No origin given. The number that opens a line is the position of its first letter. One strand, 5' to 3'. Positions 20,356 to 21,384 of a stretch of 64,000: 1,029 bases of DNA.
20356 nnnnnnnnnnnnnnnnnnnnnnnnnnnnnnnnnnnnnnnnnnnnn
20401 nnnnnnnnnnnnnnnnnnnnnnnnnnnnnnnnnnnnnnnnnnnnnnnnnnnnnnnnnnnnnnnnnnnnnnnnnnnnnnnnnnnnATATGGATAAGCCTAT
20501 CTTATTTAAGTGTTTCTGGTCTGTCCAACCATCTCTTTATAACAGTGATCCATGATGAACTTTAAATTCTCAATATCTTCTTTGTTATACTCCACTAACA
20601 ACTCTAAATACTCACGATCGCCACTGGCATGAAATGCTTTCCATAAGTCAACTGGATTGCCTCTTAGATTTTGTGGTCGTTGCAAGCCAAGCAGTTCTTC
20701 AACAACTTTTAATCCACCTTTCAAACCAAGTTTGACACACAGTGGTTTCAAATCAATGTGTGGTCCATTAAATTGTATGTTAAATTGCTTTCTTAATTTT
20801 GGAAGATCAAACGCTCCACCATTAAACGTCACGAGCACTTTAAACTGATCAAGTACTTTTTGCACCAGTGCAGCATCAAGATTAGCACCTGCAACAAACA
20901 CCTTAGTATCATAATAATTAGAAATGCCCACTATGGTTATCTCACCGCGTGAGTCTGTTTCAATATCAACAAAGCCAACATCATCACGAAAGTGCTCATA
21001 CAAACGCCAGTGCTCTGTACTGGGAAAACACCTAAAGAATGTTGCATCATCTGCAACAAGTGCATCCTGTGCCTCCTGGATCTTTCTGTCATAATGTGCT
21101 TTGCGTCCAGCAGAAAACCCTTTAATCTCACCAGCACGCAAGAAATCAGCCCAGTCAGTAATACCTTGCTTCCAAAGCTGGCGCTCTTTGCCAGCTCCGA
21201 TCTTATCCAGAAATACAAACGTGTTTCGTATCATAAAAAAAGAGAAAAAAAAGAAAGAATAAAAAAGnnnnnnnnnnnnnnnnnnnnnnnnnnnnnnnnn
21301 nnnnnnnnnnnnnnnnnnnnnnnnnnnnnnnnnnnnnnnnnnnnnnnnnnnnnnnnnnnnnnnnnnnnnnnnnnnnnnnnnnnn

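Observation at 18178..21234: Bacterial-type sigma-54 activator AAA+ domain (intact GAFTGA) in an archaeal genome, fused to a duplicated C-terminal domain and upstream of a YprB-like exonuclease gene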

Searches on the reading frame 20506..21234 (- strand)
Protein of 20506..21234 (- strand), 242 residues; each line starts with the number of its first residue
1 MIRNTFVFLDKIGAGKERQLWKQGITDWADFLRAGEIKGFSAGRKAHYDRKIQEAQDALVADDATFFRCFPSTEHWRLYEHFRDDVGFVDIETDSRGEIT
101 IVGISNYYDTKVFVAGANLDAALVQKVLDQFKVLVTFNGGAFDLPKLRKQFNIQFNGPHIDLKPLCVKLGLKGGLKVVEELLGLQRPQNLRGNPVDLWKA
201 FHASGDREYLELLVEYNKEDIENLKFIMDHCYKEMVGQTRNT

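Call 4: search_protein_families(library=pfam, proteins=[window:20506-21234:-], max_evalue=0.01)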
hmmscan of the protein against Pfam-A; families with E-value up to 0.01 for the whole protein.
window:20506-21234:- (242 aa): 1 family
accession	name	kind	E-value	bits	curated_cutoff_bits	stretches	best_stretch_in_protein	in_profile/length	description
PF13482.12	RNase_H_2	-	1.7e-26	93.6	22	1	88-231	2-164/165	RNase_H superfamily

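Call 16: search_protein_families(library=padloc, proteins=[window:20506-21234:-], max_evalue=0.01)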
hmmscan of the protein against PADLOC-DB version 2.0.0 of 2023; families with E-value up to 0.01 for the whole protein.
window:20506-21234:- (242 aa): 0 families

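Call 17: search_protein_families(library=ncbifam, proteins=[window:20506-21234:-], max_evalue=0.001)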
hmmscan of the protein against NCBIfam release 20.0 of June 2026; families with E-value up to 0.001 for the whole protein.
window:20506-21234:- (242 aa): 0 families

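Call 76: search_solved_structures(query=window:20506-21234:-, max_evalue=0.1)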
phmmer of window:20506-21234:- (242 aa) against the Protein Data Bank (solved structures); distinct sequences matched with E-value up to 0.1: 0.

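Call 81: list_cluster_members(proteins=[P0001, P0121, P0123, P0004, P0122, window:20506-21234:-, window:24247-25608:-, window:16857-18167:+])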
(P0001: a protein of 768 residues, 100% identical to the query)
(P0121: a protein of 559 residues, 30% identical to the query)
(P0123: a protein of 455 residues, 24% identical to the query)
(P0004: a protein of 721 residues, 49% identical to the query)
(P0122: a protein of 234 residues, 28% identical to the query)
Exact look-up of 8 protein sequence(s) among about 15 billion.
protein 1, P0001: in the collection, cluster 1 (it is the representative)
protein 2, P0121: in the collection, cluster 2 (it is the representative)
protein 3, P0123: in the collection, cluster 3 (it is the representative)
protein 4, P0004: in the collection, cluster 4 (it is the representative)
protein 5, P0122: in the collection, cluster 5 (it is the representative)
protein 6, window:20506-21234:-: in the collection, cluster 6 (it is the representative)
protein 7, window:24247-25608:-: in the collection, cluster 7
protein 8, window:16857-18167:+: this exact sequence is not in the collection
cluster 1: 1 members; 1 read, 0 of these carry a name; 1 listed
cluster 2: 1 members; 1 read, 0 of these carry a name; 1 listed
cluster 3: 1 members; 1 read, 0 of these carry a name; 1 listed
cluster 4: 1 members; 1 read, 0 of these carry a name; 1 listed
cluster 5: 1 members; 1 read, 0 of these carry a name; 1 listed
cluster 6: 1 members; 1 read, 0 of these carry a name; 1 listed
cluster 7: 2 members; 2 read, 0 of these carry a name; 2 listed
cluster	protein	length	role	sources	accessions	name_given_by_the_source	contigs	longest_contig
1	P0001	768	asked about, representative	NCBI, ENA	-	-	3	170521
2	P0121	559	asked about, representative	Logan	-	-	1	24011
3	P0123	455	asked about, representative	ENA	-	-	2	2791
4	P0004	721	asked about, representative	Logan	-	-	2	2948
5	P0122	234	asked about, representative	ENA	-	-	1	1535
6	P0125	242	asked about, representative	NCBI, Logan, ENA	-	-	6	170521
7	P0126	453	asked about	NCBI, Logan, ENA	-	-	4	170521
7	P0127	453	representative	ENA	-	-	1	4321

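Call 84: find_homologous_proteins(query=window:20506-21234:-, max_evalue=0.00001)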
Query window:20506-21234:- (242 aa): 422 proteins with E <= 0.00001 among 718 candidates; the best 120 are listed.
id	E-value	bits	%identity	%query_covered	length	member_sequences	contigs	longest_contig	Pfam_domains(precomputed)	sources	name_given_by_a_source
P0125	1.5e-162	557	100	100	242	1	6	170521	PF13482.13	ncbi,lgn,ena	-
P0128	1.8e-136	471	86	97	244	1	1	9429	PF13482.13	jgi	jgi:uncharacterized protein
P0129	1.2e-99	351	62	97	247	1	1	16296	PF13482.13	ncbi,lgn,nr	ncbi:MAG: ribonuclease H-like domain-containing protein [Candidatus Woesearchaeota archaeon]|nr:ribo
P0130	3.6e-99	349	64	97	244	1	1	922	PF13482.13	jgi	-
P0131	1.4e-98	347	63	97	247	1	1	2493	PF13482.13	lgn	-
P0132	1.2e-95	338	62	100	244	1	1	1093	PF13482.13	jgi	jgi:hypothetical protein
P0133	2.5e-95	337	60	97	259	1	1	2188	PF13482.13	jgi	-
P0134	2.5e-95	337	61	97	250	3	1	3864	PF13482.13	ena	-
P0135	3.6e-95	336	60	97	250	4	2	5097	PF13482.13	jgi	-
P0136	6.6e-95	335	64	96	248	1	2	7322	PF13482.13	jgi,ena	-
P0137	1.6e-94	334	62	98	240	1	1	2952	PF13482.13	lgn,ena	-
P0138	2.7e-94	333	62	97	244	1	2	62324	PF13482.13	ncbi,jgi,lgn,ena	-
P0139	2.9e-94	333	62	97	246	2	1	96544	PF13482.13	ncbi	-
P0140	3.8e-94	333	62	97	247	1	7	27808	PF13482.13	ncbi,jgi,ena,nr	ncbi:ribonuclease H-like domain-containing protein [Candidatus Woesearchaeota archaeon]|nr:ribonucle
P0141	3.9e-94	333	60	97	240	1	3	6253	PF13482.13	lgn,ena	-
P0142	4.2e-94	333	61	100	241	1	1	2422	PF13482.13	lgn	-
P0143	4.6e-94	333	61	97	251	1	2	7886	PF13482.13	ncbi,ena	ncbi:MAG: ribonuclease H-like domain-containing protein [Nanoarchaeota archaeon]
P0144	4.7e-94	332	58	97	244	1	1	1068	PF13482.13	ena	-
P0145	4.8e-94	332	62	97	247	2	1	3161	PF13482.13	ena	-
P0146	1.0e-93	331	61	97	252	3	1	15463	PF03284.20,PF13482.13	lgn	-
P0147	1.3e-93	331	59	99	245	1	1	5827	PF13482.13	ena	-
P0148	1.4e-93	331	61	97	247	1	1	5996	PF13482.13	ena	-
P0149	1.9e-93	331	59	98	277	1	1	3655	PF13482.13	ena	-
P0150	2.2e-93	330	60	97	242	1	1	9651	PF13482.13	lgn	-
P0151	2.5e-93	330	60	99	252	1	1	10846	PF13482.13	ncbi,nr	ncbi:ribonuclease H-like domain-containing protein [Candidatus Woesearchaeota archaeon]|nr:ribonucle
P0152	2.8e-93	330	59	97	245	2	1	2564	PF13482.13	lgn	-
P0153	3.3e-93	330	58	97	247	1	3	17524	PF13482.13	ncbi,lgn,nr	ncbi:MAG: ribonuclease H-like domain-containing protein [Nanoarchaeota archaeon]|nr:ribonuclease H-l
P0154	3.4e-93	330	59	97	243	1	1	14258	PF13482.13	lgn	-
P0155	3.8e-93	329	58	99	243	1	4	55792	PF13482.13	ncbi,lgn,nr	ncbi:MAG: ribonuclease H-like domain-containing protein [Nanoarchaeota archaeon]|nr:ribonuclease H-l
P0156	4.5e-93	329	60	99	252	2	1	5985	PF13482.13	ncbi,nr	ncbi:ribonuclease H-like domain-containing protein [Candidatus Woesearchaeota archaeon]|nr:ribonucle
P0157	4.6e-93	329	60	100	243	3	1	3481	PF13482.13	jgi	-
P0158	5.2e-93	329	58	100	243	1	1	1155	PF13482.13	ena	-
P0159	5.4e-93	329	60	97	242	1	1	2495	PF13482.13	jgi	jgi:uncharacterized protein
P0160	7.5e-93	329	61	99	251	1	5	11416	PF13482.13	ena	-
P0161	7.6e-93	329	63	97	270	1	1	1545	PF13482.13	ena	-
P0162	8.5e-93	328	63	97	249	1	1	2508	PF13482.13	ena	-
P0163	9.3e-93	328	59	97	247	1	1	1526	PF13482.13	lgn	-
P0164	1.4e-92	328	61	96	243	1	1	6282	PF13482.13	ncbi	-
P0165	2.0e-92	327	59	97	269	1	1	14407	PF13482.13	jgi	jgi:uncharacterized protein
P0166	2.4e-92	327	61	97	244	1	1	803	PF13482.13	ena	-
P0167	2.6e-92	327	62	97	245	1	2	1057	PF13482.13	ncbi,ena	-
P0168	2.6e-92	327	60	97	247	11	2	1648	PF13482.13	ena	-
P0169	3.4e-92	326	61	97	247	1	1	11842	PF13482.13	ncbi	-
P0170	3.5e-92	326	62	95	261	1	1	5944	PF13482.13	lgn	-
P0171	4.4e-92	326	60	100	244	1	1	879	PF13482.13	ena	-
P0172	4.5e-92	326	60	100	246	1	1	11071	PF13482.13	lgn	-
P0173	4.5e-92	326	61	96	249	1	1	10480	PF13482.13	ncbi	-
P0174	5.4e-92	326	59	100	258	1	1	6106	PF13482.13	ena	-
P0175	5.6e-92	326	60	97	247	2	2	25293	PF13482.13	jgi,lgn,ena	-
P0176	8.3e-92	325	61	96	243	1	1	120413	PF13482.13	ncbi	-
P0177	8.4e-92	325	61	97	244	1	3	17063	PF03284.20,PF13482.13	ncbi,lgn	-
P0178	8.5e-92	325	59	100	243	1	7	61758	PF13482.13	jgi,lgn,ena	-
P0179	8.6e-92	325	61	97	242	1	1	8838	PF13482.13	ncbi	-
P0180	9.8e-92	325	59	100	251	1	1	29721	PF13482.13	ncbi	-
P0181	1.6e-91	324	57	100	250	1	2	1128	PF13482.13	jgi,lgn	-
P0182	1.9e-91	324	58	98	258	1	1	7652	PF13482.13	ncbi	-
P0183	2.0e-91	324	60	99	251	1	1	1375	PF13482.13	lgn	-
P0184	2.8e-91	323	59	97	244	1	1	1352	PF13482.13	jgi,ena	-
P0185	3.3e-91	323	61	97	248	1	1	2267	PF13482.13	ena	-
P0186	3.9e-91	323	59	100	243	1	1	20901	PF13482.13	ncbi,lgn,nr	ncbi:MAG: ribonuclease H-like domain-containing protein [Nanoarchaeota archaeon]|nr:ribonuclease H-l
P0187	6.6e-91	322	60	96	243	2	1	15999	PF13482.13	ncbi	-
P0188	7.2e-91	322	60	97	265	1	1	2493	PF13482.13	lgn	-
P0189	7.9e-91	322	58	96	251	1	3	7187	PF13482.13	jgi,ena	-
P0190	8.1e-91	322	61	95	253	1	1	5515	PF13482.13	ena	-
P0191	9.0e-91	322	61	97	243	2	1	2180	PF13482.13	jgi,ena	-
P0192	9.4e-91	322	59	98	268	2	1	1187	PF13482.13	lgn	-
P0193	1.0e-90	322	61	97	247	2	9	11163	PF13482.13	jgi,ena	-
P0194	1.1e-90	321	58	97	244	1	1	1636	PF13482.13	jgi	-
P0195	1.1e-90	321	59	97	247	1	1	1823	PF13482.13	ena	-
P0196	1.2e-90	321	61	97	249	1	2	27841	PF13482.13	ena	-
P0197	1.2e-90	321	60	99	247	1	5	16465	PF13482.13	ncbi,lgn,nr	ncbi:ribonuclease H-like domain-containing protein [Candidatus Woesearchaeota archaeon]|nr:ribonucle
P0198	1.3e-90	321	60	97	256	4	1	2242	PF13482.13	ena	-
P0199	1.9e-90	321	61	95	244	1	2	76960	PF13482.13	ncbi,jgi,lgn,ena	-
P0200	2.1e-90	321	60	98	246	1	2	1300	PF13482.13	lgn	-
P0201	2.1e-90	321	59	97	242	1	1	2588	PF13482.13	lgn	-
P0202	2.7e-90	320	57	97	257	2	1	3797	PF13482.13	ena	-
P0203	3.2e-90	320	59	98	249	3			PF13482.13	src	-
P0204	4.1e-90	320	58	99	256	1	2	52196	PF13482.13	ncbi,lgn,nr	ncbi:ribonuclease H-like domain-containing protein [Candidatus Woesearchaeota archaeon]|nr:ribonucle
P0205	4.5e-90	319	58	100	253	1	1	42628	PF13482.13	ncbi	ncbi:MAG: ribonuclease H-like domain-containing protein [Candidatus Woesearchaeota archaeon]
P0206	4.6e-90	319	58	98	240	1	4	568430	PF13482.13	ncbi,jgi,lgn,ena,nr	ncbi:hypothetical protein COV20_05255 [Candidatus Woesearchaeota archaeon CG10_big_fil_rev_8_21_14_0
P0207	4.8e-90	319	56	97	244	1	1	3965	PF13482.13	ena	-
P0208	4.8e-90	319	59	97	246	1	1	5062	PF13482.13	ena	-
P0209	5.5e-90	319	57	97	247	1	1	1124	PF13482.13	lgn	-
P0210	6.0e-90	319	58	100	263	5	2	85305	PF13482.13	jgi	-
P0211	6.7e-90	319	60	97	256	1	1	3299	PF13482.13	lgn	-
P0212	7.3e-90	319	58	97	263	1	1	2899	PF13482.13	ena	-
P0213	7.9e-90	319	58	97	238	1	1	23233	PF13482.13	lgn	-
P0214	8.9e-90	318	59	97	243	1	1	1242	PF13482.13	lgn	-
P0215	9.7e-90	318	59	98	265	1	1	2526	PF13482.13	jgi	jgi:hypothetical protein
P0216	9.9e-90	318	57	97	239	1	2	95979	PF13482.13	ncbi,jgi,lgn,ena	-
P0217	1.1e-89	318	57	97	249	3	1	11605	PF13482.13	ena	-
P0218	1.1e-89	318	58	97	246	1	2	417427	PF13482.13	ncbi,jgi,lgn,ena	-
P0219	1.3e-89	318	58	97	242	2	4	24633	PF13482.13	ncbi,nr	ncbi:MAG: ribonuclease H-like domain-containing protein [Nanoarchaeota archaeon]|nr:ribonuclease H-l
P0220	1.4e-89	318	60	96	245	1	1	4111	PF13482.13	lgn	-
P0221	1.5e-89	318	57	98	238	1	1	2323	PF13482.13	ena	-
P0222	1.5e-89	318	60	97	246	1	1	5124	PF13482.13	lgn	-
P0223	1.7e-89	318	57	97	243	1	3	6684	PF13482.13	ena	-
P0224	2.2e-89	317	59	97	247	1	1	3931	PF13482.13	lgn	-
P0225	2.3e-89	317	59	97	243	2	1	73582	PF13482.13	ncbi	-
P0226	2.8e-89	317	57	100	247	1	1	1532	PF13482.13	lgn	-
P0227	2.8e-89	317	56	97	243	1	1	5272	PF13482.13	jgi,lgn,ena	-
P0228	2.8e-89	317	56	98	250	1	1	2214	PF13482.13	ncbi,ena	-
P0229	2.9e-89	317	60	96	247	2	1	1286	PF13482.13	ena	-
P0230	3.2e-89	317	57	100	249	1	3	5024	PF13482.13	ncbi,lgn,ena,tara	tara:strand:+ start:255 stop:1004 length:750 start_codon:yes stop_codon:yes gene_type:complete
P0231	3.6e-89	316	59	97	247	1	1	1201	PF13482.13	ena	-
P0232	3.6e-89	316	61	97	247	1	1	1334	PF13482.13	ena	-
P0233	4.2e-89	316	59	99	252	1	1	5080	PF13482.13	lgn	-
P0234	4.4e-89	316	60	96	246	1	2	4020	PF13482.13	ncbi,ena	-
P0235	4.5e-89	316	56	98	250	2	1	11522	PF13482.13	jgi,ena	-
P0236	5.1e-89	316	60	97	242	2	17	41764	PF13482.13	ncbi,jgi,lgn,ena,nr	ncbi:MAG TPA: ribonuclease H-like domain-containing protein [Candidatus Nanoarchaeia archaeon]|nr:ri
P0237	5.1e-89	316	58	97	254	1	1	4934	PF13482.13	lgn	-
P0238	5.2e-89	316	59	97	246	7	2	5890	PF13482.13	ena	-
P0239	5.4e-89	316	59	100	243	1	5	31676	PF13482.13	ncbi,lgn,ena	-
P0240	5.5e-89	316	61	97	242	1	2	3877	PF13482.13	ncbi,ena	-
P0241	5.7e-89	316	56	97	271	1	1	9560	PF13482.13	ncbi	ncbi:MAG: ribonuclease H-like domain-containing protein [Candidatus Woesearchaeota archaeon]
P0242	6.3e-89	316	60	97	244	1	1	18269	PF13482.13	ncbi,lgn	-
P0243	6.9e-89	316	59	97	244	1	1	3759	PF13482.13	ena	-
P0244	9.7e-89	315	58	97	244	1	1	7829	PF13482.13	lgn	-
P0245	1.0e-88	315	58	97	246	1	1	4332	PF13482.13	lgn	-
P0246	1.2e-88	315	56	97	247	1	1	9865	PF13482.13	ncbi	-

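Call 85: find_encoding_contigs(protein=P0128, flank=8000, max_places=2)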
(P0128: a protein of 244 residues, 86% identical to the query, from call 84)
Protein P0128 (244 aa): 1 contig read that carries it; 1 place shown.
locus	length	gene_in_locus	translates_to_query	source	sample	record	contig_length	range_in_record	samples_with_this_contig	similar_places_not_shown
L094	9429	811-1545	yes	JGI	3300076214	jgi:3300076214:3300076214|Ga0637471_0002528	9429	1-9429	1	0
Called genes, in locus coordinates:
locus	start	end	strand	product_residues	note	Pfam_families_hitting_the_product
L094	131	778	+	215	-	PF05552:MS_channel_1st_1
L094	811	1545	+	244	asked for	PF13482:RNase_H_2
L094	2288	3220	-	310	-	-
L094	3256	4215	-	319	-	-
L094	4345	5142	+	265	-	PF01978:TrmB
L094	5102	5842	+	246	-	PF00254:FKBP_C, PF22199:FKBP26_IF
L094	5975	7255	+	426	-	PF00091:Tubulin, PF12327:FtsZ_C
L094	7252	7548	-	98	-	-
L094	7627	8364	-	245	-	-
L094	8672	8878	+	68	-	-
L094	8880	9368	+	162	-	PF03439:Spt5-NGN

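Call 86: find_encoding_contigs(protein=P0129, flank=6000, max_places=2)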
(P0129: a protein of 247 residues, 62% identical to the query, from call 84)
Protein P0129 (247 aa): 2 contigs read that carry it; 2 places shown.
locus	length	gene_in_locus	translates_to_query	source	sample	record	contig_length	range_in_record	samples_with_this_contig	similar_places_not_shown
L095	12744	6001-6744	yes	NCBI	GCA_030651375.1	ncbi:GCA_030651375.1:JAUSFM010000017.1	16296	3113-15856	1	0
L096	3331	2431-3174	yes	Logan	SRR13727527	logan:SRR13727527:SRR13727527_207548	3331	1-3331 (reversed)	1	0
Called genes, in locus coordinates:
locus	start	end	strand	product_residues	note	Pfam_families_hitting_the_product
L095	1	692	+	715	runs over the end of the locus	PF02463:SMC_N (weak), PF13175:AAA_15, PF13476:AAA_23 (faint), PF13304:AAA_21 (faint), PF02463:SMC_N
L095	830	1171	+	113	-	PF20126:TumE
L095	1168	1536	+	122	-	PF25212:HVO_A0114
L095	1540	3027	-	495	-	-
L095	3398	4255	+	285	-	PF02498:Bro-N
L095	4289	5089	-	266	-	PF00801:PKD (faint), PF17803:Cadherin_4 (faint), PF17963:Big_9 (faint)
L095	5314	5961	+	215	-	PF05552:MS_channel_1st_1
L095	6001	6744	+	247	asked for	PF13482:RNase_H_2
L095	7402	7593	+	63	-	-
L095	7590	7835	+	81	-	PF05016:ParE_toxin (weak)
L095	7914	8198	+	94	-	-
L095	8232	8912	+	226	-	PF00254:FKBP_C, PF22199:FKBP26_IF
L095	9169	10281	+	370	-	PF00091:Tubulin, PF12327:FtsZ_C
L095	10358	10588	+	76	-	-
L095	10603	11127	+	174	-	PF03439:Spt5-NGN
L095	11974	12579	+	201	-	PF00300:His_Phos_1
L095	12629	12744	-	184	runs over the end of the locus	?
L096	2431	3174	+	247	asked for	PF13482:RNase_H_2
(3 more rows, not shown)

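Call 87: find_encoding_contigs(protein=P0139, flank=6000, max_places=2)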
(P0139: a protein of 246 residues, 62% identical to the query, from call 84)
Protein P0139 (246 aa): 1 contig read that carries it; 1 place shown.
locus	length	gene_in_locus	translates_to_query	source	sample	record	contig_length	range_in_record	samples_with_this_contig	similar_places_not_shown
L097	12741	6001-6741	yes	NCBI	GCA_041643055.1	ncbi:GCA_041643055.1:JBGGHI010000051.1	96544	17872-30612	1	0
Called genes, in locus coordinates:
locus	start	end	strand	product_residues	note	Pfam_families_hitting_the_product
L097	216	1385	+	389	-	-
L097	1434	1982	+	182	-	PF13302:Acetyltransf_3, PF13420:Acetyltransf_4, PF13523:Acetyltransf_8 (faint), PF00583:Acetyltransf_1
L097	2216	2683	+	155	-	-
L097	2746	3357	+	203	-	-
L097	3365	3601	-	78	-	-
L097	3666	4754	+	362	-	PF05833:NFACT_N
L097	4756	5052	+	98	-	-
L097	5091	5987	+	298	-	PF01636:APH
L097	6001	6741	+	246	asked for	PF13482:RNase_H_2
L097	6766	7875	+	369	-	PF00579:tRNA-synt_1b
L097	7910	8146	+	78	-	-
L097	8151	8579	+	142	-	-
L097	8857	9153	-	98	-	-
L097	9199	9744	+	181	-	PF09622:DUF2391 (weak)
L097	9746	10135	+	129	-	-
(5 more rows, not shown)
